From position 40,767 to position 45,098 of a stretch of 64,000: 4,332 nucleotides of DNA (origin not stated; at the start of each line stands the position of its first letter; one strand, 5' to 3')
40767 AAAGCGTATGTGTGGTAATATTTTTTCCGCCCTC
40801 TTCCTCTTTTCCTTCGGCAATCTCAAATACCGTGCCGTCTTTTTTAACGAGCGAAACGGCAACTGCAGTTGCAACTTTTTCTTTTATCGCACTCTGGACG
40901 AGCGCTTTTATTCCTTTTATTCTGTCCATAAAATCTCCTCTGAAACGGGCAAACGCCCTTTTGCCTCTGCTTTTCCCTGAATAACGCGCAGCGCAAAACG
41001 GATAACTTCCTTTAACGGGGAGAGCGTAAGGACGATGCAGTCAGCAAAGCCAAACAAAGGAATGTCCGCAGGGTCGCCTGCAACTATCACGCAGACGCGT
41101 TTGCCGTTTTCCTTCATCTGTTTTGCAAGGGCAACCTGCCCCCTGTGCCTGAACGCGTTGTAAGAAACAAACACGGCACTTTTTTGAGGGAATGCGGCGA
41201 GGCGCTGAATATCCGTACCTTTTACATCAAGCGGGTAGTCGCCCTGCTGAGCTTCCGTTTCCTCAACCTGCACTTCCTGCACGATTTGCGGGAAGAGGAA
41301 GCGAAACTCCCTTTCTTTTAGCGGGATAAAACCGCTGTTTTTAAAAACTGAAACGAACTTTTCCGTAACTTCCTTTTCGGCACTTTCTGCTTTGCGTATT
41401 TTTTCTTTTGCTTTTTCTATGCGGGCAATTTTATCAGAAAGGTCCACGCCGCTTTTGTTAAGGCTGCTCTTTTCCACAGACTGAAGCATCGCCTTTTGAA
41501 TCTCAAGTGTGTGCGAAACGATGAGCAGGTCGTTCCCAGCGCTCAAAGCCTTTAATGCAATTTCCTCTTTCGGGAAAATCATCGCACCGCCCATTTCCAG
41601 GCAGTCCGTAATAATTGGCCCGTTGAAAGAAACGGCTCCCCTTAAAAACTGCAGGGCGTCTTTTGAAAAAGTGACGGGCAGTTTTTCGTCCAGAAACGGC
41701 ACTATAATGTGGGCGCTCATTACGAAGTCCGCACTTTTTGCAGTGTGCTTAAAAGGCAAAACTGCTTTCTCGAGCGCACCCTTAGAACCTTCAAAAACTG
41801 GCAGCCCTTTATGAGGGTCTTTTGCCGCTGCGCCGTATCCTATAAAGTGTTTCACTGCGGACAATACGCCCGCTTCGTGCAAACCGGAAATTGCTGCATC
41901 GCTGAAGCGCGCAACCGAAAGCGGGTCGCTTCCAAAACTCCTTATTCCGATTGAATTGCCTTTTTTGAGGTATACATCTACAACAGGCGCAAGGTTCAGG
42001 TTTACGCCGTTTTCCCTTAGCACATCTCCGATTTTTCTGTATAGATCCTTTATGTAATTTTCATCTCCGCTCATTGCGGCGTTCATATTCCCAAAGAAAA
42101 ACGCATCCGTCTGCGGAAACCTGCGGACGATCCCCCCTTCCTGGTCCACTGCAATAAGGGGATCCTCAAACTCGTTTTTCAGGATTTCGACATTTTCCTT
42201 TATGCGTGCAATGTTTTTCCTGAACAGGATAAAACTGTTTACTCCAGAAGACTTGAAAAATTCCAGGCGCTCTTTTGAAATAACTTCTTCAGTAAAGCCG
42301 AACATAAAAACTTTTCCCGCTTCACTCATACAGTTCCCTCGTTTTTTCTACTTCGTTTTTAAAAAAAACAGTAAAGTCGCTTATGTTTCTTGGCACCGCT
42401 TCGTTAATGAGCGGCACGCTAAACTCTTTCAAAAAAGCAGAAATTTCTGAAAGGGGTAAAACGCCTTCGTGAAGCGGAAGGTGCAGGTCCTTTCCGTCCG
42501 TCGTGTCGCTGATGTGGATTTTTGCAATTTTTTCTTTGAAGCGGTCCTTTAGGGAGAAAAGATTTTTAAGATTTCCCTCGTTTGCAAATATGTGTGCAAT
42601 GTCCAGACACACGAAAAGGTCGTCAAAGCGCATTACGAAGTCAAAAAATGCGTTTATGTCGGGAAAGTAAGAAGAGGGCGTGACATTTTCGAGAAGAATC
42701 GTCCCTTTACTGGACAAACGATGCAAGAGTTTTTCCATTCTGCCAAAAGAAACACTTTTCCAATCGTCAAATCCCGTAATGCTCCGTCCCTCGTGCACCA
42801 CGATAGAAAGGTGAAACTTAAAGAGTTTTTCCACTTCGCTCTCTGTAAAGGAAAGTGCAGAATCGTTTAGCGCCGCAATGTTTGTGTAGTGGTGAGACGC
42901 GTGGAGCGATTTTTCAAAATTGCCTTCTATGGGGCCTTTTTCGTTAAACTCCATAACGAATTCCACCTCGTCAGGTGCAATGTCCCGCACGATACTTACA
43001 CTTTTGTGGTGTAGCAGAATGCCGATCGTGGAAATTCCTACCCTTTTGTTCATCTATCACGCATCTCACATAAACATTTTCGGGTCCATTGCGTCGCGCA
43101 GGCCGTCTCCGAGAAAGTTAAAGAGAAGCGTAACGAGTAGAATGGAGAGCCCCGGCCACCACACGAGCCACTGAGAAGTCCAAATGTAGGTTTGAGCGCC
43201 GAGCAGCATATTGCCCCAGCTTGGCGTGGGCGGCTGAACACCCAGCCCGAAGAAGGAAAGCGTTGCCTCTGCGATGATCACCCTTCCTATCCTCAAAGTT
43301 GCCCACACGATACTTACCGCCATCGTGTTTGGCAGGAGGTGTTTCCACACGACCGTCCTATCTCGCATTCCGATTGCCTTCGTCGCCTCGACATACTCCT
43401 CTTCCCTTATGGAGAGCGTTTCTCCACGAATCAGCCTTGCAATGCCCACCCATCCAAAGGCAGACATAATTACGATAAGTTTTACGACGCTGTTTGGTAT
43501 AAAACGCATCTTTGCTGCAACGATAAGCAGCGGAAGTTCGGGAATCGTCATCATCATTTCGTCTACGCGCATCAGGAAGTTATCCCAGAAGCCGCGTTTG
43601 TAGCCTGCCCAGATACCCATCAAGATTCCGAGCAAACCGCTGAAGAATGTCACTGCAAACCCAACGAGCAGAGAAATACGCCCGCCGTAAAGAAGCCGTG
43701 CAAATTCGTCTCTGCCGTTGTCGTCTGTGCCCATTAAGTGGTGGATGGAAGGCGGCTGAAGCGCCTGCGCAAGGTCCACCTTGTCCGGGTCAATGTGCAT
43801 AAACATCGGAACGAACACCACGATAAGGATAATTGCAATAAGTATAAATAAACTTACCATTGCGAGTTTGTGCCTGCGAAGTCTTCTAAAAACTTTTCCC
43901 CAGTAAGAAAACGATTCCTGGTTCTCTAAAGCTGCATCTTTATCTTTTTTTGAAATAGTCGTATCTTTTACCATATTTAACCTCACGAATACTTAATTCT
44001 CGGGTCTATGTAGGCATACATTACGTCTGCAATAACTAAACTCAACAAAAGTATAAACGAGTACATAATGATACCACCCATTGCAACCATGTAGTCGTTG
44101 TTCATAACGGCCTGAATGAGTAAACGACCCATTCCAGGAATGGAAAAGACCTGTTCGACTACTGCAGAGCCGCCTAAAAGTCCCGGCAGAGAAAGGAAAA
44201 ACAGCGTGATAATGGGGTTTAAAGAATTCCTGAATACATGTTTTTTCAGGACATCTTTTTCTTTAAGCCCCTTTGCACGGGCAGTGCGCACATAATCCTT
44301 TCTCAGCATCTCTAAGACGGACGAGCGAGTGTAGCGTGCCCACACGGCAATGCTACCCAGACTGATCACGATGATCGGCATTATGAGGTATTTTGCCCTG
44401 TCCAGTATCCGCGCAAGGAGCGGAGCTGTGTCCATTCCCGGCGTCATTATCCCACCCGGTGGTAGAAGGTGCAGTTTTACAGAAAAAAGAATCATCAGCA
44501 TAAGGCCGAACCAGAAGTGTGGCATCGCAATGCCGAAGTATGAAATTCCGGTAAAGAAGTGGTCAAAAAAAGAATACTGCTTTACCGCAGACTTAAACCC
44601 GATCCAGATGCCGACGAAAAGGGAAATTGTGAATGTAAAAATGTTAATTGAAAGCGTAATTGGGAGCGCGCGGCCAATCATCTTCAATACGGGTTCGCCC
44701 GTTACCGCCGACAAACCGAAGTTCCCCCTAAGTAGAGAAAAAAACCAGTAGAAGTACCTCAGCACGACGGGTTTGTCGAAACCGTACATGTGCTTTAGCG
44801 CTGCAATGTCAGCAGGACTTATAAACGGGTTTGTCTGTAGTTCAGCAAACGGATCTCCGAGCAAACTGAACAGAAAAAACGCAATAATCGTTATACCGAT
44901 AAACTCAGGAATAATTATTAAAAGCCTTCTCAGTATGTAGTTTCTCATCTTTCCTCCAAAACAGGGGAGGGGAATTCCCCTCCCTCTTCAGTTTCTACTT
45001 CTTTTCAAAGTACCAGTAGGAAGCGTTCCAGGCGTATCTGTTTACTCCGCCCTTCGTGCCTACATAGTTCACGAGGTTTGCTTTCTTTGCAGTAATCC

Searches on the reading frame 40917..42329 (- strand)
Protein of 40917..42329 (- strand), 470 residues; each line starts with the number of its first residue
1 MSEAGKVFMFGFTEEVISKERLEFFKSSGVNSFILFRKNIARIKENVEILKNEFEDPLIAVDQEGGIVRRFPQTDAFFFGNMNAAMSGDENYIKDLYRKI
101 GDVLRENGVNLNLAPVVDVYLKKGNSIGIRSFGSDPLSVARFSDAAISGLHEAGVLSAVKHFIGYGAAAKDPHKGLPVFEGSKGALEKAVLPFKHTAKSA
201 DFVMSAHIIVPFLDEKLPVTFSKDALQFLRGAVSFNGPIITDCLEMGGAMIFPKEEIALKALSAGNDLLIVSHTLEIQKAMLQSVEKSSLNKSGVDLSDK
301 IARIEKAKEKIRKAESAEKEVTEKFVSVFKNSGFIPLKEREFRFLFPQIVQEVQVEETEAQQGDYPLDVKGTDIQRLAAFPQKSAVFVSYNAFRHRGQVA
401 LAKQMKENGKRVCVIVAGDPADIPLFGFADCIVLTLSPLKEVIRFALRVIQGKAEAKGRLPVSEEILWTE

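Call 9: search_protein_families(library=pfam, proteins=[window:40917-42329:-], max_evalue=0.0001)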
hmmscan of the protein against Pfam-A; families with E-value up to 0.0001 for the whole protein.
window:40917-42329:- (470 aa): 1 family
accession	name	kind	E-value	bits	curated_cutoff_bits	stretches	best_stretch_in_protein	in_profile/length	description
PF00933.27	Glyco_hydro_3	-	1.4e-49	169.7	27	1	19-303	18-312/316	Glycosyl hydrolase family 3 N terminal domain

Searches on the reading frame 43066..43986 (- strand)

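Call 9: search_protein_families(library=pfam, proteins=[window:43066-43986:-], max_evalue=0.0001)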
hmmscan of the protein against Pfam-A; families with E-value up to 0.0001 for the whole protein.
window:43066-43986:- (306 aa): 2 families
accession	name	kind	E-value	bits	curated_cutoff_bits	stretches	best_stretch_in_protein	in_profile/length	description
PF00528.27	BPD_transp_1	-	3.8e-31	108.7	26.4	1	120-304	1-182/184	Binding-protein-dependent transport system inner membrane component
PF12911.12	OppC_N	-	1.6e-17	63.5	23.9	1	27-79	1-53/53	N-terminal TM domain of oligopeptide transport permease C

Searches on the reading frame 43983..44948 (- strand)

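Call 9: search_protein_families(library=pfam, proteins=[window:43983-44948:-], max_evalue=0.0001)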
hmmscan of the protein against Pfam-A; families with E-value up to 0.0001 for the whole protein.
window:43983-44948:- (321 aa): 2 families
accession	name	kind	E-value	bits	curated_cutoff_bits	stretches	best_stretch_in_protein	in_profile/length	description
PF00528.27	BPD_transp_1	-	1.3e-42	146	26.4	1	113-319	1-183/184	Binding-protein-dependent transport system inner membrane component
PF19300.4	BPD_transp_1_N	-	2.4e-08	34.6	23.8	1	1-101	1-113/114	Binding-prot-dependent transport system membrane comp, N-term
